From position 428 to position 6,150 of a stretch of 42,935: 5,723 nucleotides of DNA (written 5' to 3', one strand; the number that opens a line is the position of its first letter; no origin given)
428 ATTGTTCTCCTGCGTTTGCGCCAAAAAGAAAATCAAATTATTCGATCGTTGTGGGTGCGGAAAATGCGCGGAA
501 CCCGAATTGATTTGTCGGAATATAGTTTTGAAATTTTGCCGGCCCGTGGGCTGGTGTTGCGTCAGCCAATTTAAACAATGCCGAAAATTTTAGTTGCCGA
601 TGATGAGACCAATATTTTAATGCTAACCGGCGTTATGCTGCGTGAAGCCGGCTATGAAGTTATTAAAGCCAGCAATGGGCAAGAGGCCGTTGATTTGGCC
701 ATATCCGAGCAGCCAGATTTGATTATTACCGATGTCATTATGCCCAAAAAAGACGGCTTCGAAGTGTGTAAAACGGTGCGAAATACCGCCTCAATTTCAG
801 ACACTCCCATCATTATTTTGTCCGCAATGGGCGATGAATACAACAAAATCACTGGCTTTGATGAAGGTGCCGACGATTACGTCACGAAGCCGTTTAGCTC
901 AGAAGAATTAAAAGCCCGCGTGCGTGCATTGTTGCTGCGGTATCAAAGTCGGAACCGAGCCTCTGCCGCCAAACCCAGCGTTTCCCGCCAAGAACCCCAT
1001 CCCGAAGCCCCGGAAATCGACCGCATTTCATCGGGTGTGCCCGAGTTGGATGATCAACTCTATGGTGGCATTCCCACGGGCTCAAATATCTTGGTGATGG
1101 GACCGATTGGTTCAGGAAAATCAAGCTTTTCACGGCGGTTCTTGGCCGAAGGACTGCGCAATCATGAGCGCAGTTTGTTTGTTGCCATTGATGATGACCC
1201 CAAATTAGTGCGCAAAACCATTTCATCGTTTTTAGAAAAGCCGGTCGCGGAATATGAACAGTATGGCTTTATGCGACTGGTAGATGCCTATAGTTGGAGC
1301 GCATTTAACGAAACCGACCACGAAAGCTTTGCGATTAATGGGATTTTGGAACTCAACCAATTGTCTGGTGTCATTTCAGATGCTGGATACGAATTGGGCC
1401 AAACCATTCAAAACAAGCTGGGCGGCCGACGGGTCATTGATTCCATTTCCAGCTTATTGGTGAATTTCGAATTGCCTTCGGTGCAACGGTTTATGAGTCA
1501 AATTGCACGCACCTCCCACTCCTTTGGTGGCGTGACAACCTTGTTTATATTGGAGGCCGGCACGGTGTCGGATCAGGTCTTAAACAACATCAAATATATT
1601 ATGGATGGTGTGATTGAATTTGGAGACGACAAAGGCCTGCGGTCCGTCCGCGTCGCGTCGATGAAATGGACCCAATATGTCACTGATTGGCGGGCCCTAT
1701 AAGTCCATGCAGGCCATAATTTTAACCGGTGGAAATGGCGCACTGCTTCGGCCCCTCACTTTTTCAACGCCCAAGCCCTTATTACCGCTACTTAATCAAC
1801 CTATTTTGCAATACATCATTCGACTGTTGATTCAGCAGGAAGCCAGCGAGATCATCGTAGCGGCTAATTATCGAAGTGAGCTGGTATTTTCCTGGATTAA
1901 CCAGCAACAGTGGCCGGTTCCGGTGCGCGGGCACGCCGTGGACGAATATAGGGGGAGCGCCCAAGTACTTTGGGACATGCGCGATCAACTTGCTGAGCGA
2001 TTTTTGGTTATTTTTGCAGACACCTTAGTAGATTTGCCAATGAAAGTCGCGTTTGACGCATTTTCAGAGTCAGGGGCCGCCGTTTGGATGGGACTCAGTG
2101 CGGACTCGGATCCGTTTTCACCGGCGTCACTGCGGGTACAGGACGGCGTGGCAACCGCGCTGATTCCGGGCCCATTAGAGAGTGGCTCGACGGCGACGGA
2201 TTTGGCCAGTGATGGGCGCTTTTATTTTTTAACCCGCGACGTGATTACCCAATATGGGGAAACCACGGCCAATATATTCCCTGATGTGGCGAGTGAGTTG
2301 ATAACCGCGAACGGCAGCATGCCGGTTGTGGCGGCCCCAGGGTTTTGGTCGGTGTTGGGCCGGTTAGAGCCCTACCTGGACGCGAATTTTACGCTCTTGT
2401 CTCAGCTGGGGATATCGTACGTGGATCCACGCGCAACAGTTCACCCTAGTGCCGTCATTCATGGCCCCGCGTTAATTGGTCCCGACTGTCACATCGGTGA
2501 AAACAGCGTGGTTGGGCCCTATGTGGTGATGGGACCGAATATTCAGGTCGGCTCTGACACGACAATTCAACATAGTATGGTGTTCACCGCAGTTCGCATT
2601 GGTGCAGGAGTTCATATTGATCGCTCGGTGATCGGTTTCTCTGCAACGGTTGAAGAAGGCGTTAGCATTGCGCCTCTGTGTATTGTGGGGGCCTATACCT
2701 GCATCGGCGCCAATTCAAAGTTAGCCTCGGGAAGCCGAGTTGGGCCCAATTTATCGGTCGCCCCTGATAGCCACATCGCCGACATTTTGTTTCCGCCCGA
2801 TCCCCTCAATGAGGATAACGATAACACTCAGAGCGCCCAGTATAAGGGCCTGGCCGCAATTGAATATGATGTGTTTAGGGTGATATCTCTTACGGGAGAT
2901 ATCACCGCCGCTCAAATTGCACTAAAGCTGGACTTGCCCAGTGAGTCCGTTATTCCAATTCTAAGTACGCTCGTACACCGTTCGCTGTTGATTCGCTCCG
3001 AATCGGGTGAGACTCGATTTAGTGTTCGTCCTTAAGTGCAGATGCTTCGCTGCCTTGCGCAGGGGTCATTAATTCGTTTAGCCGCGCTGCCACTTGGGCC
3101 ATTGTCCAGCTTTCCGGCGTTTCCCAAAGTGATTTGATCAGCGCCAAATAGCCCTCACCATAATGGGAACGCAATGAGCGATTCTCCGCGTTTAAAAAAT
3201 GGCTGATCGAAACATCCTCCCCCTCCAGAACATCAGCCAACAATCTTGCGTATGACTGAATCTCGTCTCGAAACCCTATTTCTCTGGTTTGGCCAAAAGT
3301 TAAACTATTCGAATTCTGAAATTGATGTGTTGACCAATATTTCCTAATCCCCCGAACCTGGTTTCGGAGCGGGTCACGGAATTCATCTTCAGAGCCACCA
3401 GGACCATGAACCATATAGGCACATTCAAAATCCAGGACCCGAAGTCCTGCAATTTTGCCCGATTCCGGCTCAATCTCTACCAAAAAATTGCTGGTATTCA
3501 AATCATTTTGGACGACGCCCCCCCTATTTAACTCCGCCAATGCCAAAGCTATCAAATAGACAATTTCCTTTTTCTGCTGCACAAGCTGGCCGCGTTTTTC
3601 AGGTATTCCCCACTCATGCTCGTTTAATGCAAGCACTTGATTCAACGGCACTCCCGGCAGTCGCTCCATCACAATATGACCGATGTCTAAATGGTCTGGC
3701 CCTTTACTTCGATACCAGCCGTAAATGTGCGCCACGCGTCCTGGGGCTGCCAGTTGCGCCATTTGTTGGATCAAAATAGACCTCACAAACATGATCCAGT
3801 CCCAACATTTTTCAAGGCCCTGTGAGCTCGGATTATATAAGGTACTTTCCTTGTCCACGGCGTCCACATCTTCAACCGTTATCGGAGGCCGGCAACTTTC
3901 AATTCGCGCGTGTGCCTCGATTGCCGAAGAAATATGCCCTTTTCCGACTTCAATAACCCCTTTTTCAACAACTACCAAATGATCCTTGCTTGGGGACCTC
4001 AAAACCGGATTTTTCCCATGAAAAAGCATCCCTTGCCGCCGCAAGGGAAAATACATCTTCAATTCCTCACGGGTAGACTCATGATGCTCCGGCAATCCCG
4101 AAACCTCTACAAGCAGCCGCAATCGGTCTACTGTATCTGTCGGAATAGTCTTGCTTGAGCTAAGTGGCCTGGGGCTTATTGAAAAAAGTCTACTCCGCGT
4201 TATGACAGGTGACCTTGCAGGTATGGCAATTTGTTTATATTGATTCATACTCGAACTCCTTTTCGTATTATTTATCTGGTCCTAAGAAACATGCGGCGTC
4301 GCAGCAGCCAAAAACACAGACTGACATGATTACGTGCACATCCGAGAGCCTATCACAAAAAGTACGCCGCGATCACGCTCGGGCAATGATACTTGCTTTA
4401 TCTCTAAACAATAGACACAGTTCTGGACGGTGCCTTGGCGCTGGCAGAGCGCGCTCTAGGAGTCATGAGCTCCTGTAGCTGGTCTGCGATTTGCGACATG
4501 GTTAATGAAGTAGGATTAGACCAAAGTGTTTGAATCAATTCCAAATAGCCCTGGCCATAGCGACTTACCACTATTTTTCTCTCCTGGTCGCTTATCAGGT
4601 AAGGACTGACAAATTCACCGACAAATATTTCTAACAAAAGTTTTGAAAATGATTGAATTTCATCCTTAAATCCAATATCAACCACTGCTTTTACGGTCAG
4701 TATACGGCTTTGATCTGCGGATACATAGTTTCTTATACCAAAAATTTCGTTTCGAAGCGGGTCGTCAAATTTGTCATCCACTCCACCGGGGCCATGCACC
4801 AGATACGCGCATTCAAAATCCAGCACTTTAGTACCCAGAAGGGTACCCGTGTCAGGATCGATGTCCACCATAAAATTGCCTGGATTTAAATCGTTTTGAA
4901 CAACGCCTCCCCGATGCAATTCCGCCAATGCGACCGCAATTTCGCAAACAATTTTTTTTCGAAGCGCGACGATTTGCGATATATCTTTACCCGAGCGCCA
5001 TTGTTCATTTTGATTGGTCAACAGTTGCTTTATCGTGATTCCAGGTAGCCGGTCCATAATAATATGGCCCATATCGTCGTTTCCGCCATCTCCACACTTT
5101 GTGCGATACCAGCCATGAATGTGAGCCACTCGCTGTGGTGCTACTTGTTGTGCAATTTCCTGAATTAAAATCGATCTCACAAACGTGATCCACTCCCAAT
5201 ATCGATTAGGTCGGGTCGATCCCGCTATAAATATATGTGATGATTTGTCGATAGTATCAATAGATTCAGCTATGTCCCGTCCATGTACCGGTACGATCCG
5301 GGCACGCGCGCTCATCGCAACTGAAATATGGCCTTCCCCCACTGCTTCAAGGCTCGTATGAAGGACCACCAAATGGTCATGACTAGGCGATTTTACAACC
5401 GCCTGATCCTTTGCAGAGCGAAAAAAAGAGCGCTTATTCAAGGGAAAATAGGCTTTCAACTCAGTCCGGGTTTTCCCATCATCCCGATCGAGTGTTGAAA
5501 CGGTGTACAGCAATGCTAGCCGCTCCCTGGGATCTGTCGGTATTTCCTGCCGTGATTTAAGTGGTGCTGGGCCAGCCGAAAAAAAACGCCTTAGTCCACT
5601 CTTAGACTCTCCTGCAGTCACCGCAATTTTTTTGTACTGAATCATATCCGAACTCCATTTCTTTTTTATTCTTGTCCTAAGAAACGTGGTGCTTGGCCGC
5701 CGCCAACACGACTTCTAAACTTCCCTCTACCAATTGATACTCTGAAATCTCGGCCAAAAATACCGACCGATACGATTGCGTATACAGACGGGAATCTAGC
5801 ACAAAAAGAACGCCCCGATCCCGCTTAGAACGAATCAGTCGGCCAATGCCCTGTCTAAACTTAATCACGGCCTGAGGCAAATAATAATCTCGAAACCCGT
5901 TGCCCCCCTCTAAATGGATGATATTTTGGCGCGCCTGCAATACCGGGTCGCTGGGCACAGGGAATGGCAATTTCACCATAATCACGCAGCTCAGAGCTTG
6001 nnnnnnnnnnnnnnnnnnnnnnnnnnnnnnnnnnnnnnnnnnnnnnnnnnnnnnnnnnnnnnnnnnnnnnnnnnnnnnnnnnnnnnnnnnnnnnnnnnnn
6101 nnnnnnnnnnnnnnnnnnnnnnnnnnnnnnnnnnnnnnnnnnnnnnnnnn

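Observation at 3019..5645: Tandem pair of atypical kinase-like paralogs whose duplicated 5' leader is better conserved than the coding sequence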

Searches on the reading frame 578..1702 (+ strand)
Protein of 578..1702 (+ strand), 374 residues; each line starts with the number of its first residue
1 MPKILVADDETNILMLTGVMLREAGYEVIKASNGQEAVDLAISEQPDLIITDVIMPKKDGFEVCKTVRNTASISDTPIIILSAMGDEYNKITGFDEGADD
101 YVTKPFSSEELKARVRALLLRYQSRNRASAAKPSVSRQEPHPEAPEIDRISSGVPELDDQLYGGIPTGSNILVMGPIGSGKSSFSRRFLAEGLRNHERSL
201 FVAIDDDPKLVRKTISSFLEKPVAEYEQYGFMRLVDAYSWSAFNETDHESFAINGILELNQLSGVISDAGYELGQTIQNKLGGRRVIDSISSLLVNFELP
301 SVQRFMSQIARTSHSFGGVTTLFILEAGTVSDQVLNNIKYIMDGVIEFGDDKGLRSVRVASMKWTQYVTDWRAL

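Call 3: search_protein_families(library=pfam, proteins=[window:578-1702:+], max_evalue=1)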
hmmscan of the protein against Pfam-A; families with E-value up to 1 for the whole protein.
window:578-1702:+ (374 aa): 14 families
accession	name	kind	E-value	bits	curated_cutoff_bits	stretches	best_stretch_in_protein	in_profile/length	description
PF00072.30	Response_reg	-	7.9e-29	100.5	30.2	1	4-116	1-111/111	Response regulator receiver domain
PF06745.19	ATPase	-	2e-23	83.4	26.6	1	151-366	2-209/231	KaiC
PF24336.1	DUF7504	-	1.6e-06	29.2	27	1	168-347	1-178/179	Family of unknown function (DUF7504)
PF05625.17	PAXNEB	-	5.1e-06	26.2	28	1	150-216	19-86/366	PAXNEB protein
PF13401.12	AAA_22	-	0.0019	18.9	27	1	169-212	6-51/130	AAA domain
PF00154.27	RecA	-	0.0076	16.2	27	1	144-204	27-88/262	recA bacterial DNA recombination protein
PF23198.2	PDE8A_N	-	0.009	16.4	29.6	1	23-81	32-91/147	PDE8A-like, N-terminal domain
PF13191.12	AAA_16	-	0.012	16.6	32.6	1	161-195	15-51/167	AAA ATPase domain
PF13238.12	AAA_18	-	0.056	14.3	29.4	1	171-206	1-35/128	AAA domain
PF13555.12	AAA_29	-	0.077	13.2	27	1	167-184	22-38/61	P-loop containing region of AAA domain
PF00448.28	SRP54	-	0.1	12.6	22.7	0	28-96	120-187/196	SRP54-type protein, GTPase domain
PF13173.12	AAA_14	-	0.13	12.7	27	1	170-221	4-57/129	AAA domain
PF13671.12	AAA_33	-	0.16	12.7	27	1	171-191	2-22/143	AAA domain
PF13481.12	AAA_25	-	0.17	11.9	27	1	146-185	11-50/195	AAA domain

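Call 27: search_protein_families(library=padloc, proteins=[window:578-1702:+], max_evalue=0.1)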
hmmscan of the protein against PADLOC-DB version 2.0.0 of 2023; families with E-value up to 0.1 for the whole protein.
window:578-1702:+ (374 aa): 4 families
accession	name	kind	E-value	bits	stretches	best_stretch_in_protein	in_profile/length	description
PDLC04140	mad8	-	4.2e-06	24.5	1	164-219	23-70/314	mads_8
PDLC00405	SduA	-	0.00067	17.3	1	3-61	8-66/323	DUF4263 domain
PDLC02775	SspC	-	0.0068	12.1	1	173-229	60-115/1064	SspC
PDLC04055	PD-T4-6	-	0.028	11.2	1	20-123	384-487/496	-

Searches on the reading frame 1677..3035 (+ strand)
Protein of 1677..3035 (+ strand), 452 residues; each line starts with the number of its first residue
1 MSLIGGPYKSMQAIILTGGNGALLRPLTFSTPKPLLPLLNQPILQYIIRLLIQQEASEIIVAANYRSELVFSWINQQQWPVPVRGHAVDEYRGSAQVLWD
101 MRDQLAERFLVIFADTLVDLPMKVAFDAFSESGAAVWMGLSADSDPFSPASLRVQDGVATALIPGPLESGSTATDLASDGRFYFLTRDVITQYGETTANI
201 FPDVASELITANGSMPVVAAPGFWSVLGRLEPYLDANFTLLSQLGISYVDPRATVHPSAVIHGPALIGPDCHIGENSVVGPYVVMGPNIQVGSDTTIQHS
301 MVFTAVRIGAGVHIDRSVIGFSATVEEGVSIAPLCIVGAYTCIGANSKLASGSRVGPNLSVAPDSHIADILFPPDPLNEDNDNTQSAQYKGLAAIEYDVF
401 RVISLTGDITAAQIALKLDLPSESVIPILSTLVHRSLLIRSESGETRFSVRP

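Call 3: search_protein_families(library=pfam, proteins=[window:1677-3035:+], max_evalue=1)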
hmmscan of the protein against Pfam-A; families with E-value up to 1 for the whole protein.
window:1677-3035:+ (452 aa): 11 families
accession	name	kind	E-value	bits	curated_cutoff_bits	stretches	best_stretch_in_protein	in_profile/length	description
PF00483.29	NTP_transferase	-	9.9e-17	61.8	21.2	1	13-146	2-143/245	Nucleotidyl transferase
PF25084.1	LbH_EIF2B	-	1.5e-16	60.7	54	1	248-348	5-104/105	EIF2B subunit epsilon LbH domain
PF00132.30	Hexapep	-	2.3e-14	52.8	27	4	270-299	1-30/36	Bacterial transferase hexapeptide (six repeats)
PF25087.1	GMPPB_C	-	1.4e-06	28.4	39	1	262-361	2-100/110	GMPPB C-terminal domain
PF12804.13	NTP_transf_3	-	8.2e-06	26.5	27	1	13-115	1-95/160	MobA-like NTP transferase domain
PF24894.1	Hexapep_GlmU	-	1.4e-05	25.5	23.3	1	266-331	20-83/104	GlmU-like, C-terminal hexapeptide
PF25247.1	LbH_GLGC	-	7.3e-05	23.2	27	2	247-315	32-100/135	GLGC left-handed parallel beta-helix domain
PF08100.18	Dimerisation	-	0.022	15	25.6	1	393-448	24-81/93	O-methyltransferase dimerisation domain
PF12802.13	MarR_2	-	0.12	13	27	1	391-446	2-58/61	MarR family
PF01978.25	TrmB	-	0.13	12.6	25.6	1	391-449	5-63/68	Sugar-specific transcriptional regulator TrmB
PF14602.12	Hexapep_2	-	0.48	10.6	27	0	265-280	2-17/34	Hexapeptide repeat of succinyl-transferase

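Call 27: search_protein_families(library=padloc, proteins=[window:1677-3035:+], max_evalue=0.1)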
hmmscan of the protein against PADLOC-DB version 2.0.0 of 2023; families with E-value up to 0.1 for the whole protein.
window:1677-3035:+ (452 aa): 0 families

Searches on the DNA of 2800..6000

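Call 20: search_rna_families(source=window, start=2800, end=6000, threshold=evalue, max_evalue=1)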
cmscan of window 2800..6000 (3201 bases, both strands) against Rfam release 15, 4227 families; matches with E-value up to 1: 0.
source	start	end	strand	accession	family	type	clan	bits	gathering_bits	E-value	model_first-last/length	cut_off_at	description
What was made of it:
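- On Structured RNA leader or riboswitch (Rfam): There are no Rfam hits at E<=1 in 2800-6000 (call 20).
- There is no Rfam match at E<=1 (call 20).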

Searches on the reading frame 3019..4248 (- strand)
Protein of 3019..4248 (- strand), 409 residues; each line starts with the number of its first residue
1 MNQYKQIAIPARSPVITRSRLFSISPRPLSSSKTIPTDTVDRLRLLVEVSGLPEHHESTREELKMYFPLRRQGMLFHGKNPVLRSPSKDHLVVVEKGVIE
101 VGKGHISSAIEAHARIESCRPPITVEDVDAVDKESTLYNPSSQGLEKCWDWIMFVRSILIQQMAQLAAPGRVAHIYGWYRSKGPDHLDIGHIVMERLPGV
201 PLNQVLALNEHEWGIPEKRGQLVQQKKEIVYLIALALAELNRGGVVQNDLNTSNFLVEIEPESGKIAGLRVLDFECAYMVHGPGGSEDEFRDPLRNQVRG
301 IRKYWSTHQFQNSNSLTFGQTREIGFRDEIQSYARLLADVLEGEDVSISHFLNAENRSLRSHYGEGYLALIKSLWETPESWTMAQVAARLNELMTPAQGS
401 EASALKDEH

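Call 3: search_protein_families(library=pfam, proteins=[window:3019-4248:-], max_evalue=1)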
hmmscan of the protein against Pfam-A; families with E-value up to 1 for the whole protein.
window:3019-4248:- (409 aa): 4 families
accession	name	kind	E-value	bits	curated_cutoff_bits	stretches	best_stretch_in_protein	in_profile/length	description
PF00069.31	Pkinase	-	0.0015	18.4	31.7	1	172-283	60-151/263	Protein kinase domain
PF03109.22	ABC1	-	0.038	13.6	22.9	1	192-274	145-211/244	ABC1 atypical kinase-like domain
PF18340.7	TraI_2B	-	0.067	13.5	26.7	1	351-395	6-50/79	DNA relaxase TraI 2B/2B-like domain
PF07714.23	PK_Tyr_Ser-Thr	-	0.11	12.2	23.1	1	163-259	55-137/258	Protein tyrosine and serine/threonine kinase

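Call 26: search_protein_families(library=ncbifam, proteins=[window:3019-4248:-], max_evalue=1)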
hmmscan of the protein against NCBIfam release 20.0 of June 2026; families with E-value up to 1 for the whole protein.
window:3019-4248:- (409 aa): 4 families
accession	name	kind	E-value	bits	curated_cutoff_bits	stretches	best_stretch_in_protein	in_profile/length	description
NF038151.1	lanthi_synth_III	equivalog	1.6e-05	23.5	575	1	191-281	300-387/833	class III lanthionine synthetase LanKC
NF007174.0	PRK09605.1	equivalog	0.032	12.7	447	1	191-278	412-474/535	bifunctional N(6)-L-threonylcarbamoyladenine synthase/serine/threonine protein kinase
TIGR03724.2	arch_bud32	equivalog_domain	0.034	13.6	125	1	190-258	68-119/193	KEOPS complex kinase/ATPase Bud32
NF038150.1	lanthi_synth_IV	equivalog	0.11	10.7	650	1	191-278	269-346/851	class IV lanthionine synthetase LanL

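Call 27: search_protein_families(library=padloc, proteins=[window:3019-4248:-], max_evalue=0.1)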
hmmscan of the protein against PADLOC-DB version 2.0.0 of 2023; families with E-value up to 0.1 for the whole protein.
window:3019-4248:- (409 aa): 1 family
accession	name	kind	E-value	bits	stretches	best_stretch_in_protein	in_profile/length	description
PDLC04138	mad6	-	0.057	10.3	1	191-279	128-202/659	mads_6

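Call 80: search_protein_families(library=phrogs, proteins=[window:3019-4248:-], max_evalue=0.01)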
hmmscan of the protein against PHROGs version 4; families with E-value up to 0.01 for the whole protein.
window:3019-4248:- (409 aa): 0 families
